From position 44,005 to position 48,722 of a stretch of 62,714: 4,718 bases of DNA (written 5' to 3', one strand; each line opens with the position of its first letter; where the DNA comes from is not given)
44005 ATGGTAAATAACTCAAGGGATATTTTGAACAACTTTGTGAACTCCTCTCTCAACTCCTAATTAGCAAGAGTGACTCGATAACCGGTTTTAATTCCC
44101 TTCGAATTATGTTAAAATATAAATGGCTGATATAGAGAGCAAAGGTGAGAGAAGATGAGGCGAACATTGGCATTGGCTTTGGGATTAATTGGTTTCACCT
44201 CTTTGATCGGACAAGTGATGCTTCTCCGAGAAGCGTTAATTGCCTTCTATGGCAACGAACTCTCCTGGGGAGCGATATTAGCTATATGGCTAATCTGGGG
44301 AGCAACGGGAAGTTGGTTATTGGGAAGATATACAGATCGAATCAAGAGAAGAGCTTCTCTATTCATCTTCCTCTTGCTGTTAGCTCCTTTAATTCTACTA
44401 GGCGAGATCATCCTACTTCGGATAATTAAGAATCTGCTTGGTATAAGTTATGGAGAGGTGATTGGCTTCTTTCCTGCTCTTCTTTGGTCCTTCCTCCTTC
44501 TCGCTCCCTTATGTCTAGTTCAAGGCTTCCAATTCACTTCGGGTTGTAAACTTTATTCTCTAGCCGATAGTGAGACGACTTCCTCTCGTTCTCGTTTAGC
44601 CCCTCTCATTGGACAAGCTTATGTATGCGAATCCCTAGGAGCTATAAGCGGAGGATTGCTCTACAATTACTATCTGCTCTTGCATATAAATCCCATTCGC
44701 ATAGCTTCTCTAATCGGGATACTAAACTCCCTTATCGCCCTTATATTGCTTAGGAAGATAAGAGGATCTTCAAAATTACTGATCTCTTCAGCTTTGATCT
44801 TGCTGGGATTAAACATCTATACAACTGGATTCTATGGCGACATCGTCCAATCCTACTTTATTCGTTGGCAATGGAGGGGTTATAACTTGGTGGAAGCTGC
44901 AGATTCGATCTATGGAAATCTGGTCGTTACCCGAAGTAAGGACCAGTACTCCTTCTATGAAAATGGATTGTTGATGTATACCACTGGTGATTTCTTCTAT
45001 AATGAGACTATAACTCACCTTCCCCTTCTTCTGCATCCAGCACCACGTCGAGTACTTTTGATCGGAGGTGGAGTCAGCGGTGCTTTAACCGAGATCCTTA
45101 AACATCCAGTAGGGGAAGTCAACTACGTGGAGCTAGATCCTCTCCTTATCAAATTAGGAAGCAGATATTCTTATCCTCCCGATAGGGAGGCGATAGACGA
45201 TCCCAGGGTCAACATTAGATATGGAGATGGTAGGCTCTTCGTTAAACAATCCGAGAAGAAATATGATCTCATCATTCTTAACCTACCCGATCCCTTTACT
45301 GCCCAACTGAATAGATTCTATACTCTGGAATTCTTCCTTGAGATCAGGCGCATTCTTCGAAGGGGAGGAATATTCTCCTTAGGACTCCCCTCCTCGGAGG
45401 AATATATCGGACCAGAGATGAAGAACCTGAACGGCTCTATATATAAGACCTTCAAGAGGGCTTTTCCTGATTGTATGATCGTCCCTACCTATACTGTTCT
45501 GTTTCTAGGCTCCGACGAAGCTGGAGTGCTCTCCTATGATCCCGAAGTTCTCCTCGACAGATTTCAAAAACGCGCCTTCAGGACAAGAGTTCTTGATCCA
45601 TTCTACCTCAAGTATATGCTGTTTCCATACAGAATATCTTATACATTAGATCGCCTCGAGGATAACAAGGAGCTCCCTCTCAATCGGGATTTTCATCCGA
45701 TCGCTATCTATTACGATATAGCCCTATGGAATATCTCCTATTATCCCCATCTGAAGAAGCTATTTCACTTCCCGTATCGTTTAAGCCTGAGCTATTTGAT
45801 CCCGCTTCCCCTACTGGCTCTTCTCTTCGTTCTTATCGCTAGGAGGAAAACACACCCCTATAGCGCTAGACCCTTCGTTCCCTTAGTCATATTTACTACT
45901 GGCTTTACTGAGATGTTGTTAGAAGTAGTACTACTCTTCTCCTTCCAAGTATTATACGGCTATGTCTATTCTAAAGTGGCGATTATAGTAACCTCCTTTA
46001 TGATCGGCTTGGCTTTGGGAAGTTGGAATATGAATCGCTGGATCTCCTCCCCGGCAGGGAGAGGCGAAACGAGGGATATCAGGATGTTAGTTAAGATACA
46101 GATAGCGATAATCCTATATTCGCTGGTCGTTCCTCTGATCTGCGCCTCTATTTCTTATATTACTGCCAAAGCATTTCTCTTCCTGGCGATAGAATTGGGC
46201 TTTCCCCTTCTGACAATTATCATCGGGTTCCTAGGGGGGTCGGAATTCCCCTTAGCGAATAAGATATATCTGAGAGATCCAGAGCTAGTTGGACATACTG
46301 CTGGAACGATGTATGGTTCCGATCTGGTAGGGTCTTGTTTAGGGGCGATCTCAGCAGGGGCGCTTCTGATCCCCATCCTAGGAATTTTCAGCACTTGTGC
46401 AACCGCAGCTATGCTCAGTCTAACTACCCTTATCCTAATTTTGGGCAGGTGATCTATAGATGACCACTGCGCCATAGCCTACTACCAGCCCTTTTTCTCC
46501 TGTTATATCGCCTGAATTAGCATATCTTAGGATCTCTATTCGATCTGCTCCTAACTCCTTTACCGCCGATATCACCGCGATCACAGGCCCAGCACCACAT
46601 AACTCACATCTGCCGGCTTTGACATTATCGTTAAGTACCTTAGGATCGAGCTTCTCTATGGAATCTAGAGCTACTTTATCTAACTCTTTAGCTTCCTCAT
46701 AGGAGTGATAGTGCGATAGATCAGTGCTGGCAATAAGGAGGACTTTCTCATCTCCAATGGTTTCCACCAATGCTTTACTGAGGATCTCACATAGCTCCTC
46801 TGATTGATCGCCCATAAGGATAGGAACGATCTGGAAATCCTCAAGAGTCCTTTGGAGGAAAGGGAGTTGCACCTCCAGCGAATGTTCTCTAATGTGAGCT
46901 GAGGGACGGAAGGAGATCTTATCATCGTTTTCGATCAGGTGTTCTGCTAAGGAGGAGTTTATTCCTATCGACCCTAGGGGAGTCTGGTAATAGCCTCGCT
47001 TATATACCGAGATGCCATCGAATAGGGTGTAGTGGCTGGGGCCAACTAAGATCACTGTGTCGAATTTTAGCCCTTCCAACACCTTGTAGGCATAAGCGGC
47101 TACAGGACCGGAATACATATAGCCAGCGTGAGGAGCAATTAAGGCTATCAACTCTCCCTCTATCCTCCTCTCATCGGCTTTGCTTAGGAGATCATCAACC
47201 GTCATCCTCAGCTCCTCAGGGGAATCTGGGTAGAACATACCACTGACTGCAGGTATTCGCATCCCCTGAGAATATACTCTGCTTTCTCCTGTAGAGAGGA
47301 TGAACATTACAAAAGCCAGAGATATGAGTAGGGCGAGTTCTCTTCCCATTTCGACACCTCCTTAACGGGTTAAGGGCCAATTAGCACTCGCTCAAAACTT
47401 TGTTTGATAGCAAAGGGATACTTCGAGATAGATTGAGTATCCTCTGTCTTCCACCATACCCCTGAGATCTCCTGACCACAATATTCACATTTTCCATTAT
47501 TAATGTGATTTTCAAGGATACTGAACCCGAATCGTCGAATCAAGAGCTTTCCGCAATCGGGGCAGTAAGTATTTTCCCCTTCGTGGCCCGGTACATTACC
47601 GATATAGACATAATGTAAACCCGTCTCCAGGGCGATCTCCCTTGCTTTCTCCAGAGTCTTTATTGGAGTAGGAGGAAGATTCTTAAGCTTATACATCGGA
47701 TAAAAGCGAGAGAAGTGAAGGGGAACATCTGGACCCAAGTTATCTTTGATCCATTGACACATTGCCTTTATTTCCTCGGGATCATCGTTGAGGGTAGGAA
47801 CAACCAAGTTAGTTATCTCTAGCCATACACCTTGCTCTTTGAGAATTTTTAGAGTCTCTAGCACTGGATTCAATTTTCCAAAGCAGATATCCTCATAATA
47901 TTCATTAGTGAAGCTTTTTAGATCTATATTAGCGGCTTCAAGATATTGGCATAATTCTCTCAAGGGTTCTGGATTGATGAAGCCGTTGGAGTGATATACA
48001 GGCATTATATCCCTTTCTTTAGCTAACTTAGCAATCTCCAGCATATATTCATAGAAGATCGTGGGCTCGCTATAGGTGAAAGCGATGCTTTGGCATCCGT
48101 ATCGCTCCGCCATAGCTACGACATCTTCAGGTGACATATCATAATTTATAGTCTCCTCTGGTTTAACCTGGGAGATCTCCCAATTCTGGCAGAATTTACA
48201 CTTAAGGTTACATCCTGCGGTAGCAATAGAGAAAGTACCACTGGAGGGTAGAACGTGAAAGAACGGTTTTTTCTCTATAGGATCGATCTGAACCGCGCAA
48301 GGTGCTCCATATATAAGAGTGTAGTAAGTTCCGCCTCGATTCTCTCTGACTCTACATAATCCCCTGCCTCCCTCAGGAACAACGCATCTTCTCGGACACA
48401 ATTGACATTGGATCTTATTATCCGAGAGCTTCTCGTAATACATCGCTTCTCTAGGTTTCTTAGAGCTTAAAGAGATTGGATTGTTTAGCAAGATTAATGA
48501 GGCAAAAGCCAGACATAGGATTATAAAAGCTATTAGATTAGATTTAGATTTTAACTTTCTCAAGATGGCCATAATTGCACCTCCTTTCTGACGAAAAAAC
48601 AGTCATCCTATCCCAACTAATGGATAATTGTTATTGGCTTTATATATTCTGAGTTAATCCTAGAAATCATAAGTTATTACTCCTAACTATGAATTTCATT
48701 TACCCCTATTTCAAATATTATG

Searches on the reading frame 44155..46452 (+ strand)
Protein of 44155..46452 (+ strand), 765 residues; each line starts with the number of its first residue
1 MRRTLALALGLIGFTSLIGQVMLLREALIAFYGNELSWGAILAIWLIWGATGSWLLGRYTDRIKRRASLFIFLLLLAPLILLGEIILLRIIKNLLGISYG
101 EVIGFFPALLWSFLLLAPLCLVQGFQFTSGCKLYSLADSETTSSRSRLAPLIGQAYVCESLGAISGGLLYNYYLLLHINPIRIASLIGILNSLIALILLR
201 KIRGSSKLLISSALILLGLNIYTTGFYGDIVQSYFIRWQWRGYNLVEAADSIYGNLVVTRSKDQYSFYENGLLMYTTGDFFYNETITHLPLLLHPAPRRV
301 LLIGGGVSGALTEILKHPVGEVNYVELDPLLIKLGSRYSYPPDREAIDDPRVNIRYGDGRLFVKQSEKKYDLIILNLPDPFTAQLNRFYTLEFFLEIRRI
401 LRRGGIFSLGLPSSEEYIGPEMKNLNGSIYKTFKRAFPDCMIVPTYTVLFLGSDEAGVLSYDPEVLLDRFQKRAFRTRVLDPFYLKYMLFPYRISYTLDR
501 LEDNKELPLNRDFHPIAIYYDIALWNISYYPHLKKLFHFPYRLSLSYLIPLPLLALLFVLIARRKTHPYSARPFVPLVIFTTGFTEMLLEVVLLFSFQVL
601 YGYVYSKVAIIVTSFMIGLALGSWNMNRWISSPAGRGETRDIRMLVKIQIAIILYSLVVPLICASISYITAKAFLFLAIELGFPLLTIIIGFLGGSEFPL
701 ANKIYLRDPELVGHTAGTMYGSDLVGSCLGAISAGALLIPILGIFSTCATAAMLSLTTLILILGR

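Call 85: search_protein_families(library=pfam, proteins=[window:44155-46452:+], max_evalue=0.00001)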
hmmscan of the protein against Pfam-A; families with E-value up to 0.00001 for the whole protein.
window:44155-46452:+ (765 aa): 1 family
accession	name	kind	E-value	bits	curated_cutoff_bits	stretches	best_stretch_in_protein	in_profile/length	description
PF01564.23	Spermine_synth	-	4e-31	108.4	22.9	1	280-450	2-170/186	Spermine/spermidine synthase domain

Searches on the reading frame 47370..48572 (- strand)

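Call 86: search_protein_families(library=pfam, proteins=[window:47370-48572:-], max_evalue=0.00001)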
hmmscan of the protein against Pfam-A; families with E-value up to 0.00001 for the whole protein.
window:47370-48572:- (400 aa): 1 family
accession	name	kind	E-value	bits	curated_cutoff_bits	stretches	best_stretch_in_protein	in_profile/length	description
PF04055.27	Radical_SAM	-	1.6e-24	87.3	29.5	1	117-268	3-162/166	Radical SAM superfamily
